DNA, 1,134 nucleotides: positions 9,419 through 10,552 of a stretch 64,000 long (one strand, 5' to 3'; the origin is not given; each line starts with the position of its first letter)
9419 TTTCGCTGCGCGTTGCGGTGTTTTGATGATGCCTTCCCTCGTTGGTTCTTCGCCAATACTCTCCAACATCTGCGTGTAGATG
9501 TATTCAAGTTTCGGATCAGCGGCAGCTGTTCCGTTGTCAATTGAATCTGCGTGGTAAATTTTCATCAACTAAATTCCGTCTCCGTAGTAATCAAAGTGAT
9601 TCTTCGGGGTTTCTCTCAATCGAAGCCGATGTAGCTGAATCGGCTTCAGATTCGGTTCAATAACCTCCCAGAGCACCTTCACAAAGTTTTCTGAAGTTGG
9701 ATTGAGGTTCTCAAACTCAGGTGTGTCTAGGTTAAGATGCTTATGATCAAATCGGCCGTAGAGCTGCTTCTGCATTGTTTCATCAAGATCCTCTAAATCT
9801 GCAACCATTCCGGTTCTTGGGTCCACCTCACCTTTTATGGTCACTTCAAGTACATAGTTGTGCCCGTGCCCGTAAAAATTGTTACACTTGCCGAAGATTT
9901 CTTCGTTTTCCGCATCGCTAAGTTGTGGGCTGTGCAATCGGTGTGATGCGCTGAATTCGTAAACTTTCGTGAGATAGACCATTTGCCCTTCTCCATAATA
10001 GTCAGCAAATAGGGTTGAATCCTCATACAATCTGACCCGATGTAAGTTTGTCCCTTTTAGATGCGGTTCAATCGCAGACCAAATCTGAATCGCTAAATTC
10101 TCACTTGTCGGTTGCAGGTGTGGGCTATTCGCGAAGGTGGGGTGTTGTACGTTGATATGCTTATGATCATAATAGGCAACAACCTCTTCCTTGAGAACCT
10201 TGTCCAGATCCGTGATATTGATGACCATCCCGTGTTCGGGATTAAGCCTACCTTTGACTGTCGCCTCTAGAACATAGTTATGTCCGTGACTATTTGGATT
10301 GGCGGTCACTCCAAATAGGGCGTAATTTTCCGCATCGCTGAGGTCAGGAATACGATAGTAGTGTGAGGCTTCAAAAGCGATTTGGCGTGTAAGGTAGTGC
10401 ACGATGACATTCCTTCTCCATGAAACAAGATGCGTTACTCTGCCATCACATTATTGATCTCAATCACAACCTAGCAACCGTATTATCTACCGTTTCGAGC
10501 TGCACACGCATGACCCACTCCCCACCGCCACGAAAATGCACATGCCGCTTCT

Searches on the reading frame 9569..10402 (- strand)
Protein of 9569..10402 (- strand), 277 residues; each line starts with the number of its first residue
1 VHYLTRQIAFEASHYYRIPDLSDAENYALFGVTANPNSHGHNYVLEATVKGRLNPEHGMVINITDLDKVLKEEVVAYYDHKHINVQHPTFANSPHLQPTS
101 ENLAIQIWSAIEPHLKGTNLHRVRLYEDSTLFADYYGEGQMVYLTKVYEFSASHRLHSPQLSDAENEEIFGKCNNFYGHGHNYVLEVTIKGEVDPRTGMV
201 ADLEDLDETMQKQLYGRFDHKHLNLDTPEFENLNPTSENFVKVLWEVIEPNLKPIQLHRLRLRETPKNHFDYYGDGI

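Call 35: find_homologous_proteins(query=window:9569-10402:-, max_evalue=1e-20)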
Query window:9569-10402:- (277 aa): 2695 proteins with E <= 1e-20 among 2917 candidates; the best 120 are listed.
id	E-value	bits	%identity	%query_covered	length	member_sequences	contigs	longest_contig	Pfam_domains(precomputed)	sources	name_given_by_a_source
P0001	7.1e-173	592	92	100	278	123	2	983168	PF01242.25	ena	-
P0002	3.8e-172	589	92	100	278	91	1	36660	PF01242.25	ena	-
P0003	1.5e-166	571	88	100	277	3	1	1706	PF01242.25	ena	-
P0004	4.3e-166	570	88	100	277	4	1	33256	PF01242.25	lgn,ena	-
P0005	2.8e-163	560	88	99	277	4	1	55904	PF01242.25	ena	-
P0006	1.3e-162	558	86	99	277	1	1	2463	PF01242.25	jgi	jgi:6-pyruvoyltetrahydropterin/6-carboxytetrahydropterin synthase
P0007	1.1e-161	555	86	100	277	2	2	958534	PF01242.25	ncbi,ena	-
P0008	7.3e-158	543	83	99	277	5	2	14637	PF01242.25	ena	-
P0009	1.3e-157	542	83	99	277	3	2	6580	PF01242.25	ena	-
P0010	4.7e-156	537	83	99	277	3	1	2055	PF01242.25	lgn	-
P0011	4.1e-153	527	81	100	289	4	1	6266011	PF01242.25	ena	-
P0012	5.1e-153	527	81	99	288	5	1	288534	PF01242.25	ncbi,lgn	-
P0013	3.1e-152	524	80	99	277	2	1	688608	PF01242.25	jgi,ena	jgi:6-pyruvoyltetrahydropterin/6-carboxytetrahydropterin synthase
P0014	9.8e-152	522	80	99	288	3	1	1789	PF01242.25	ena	-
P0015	2.2e-150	518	80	99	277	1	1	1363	PF01242.25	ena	-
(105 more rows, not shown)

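Call 36: find_encoding_contigs(protein=P0001, flank=4000, max_places=3)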
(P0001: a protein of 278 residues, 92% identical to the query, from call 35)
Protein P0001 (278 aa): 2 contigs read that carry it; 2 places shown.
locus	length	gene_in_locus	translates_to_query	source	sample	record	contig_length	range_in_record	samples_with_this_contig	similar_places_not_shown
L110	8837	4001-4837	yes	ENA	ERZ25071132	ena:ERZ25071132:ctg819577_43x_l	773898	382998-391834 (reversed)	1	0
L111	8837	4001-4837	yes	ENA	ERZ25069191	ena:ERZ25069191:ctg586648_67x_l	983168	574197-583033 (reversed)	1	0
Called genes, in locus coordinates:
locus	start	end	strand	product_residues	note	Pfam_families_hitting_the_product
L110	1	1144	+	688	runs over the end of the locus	PF05378:Hydant_A_N, PF01968:Hydantoinase_A, PF19278:Hydant_A_C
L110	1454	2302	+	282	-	PF00581:Rhodanese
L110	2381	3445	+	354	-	PF01636:APH (weak), PF02958:EcKL (weak)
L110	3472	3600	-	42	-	-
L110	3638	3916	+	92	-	-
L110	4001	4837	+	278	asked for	PF01242:PTPS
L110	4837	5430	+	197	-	PF01227:GTP_cyclohydroI, PF14489:QueF (faint)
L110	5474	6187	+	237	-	PF00106:adh_short, PF08659:KR, PF13561:adh_short_C2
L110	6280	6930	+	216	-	PF01081:Aldolase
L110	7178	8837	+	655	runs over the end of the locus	PF00069:Pkinase, PF03109:ABC1 (faint), PF07714:PK_Tyr_Ser-Thr, PF17667:Pkinase_fungal (faint)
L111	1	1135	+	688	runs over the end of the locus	PF05378:Hydant_A_N, PF01968:Hydantoinase_A, PF19278:Hydant_A_C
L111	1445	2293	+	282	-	PF00581:Rhodanese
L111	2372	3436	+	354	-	PF01636:APH (weak), PF02958:EcKL (weak)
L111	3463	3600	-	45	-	-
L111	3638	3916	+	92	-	-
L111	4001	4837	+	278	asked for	PF01242:PTPS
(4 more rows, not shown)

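Call 37: find_encoding_contigs(protein=P0005, flank=4000, max_places=3)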
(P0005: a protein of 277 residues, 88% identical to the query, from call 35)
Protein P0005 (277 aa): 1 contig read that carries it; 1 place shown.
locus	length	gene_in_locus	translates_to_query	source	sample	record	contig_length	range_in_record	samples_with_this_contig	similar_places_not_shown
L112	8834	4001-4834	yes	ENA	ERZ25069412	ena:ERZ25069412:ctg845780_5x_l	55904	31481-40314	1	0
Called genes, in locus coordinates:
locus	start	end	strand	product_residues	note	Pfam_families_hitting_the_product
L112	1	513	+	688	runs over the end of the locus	PF05378:Hydant_A_N, PF01968:Hydantoinase_A, PF19278:Hydant_A_C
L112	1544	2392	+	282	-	PF00581:Rhodanese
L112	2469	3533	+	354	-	PF01636:APH (weak), PF02958:EcKL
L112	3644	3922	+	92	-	-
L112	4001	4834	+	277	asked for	PF01242:PTPS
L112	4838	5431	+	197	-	PF01227:GTP_cyclohydroI, PF14489:QueF (faint)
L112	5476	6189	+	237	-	PF00106:adh_short, PF08659:KR, PF13561:adh_short_C2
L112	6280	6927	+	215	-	PF01081:Aldolase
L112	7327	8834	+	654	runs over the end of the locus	PF00069:Pkinase, PF03109:ABC1 (faint), PF07714:PK_Tyr_Ser-Thr, PF17667:Pkinase_fungal (weak)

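Call 38: find_encoding_contigs(protein=P0007, flank=4000, max_places=3)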
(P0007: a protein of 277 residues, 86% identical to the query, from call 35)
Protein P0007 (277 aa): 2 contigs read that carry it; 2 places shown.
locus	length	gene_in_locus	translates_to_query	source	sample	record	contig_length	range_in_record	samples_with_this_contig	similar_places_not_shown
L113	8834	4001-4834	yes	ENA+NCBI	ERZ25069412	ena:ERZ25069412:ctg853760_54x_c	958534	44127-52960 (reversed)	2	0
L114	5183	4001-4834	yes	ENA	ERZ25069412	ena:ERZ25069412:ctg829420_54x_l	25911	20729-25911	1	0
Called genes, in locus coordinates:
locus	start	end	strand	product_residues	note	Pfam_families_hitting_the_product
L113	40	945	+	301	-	-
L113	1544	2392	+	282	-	PF00581:Rhodanese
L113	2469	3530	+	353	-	PF01636:APH (weak), PF02958:EcKL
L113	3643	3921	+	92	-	-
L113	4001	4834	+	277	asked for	PF01242:PTPS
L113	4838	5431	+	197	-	PF01227:GTP_cyclohydroI, PF14489:QueF (weak)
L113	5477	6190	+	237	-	PF00106:adh_short, PF08659:KR, PF13561:adh_short_C2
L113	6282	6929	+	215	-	PF01081:Aldolase, PF01180:DHO_dh (faint)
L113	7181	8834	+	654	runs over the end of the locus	PF00069:Pkinase, PF03109:ABC1 (faint), PF07714:PK_Tyr_Ser-Thr, PF17667:Pkinase_fungal (weak)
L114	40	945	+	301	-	-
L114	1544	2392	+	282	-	PF00581:Rhodanese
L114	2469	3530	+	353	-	PF01636:APH (weak), PF02958:EcKL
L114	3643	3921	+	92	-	-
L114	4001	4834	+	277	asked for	PF01242:PTPS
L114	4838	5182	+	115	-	?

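Call 39: find_encoding_contigs(protein=P0011, flank=4000, max_places=3)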
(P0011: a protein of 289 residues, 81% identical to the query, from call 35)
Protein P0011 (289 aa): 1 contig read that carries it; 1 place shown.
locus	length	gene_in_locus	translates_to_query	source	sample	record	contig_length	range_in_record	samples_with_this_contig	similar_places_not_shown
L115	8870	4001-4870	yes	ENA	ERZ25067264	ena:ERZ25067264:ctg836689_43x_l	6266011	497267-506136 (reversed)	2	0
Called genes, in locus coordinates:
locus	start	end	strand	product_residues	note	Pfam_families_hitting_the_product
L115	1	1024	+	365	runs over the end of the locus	PF24125:Cds6_C (faint)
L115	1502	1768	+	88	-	-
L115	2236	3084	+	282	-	PF00581:Rhodanese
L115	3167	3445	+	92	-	-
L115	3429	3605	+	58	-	-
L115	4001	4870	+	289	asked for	PF01242:PTPS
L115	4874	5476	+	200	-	PF01227:GTP_cyclohydroI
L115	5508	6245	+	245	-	PF00106:adh_short, PF08659:KR, PF13561:adh_short_C2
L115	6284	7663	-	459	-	PF01595:CNNM, PF00571:CBS, PF03471:CorC_HlyC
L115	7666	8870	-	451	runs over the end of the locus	PF01595:CNNM, PF00571:CBS (faint), PF03471:CorC_HlyC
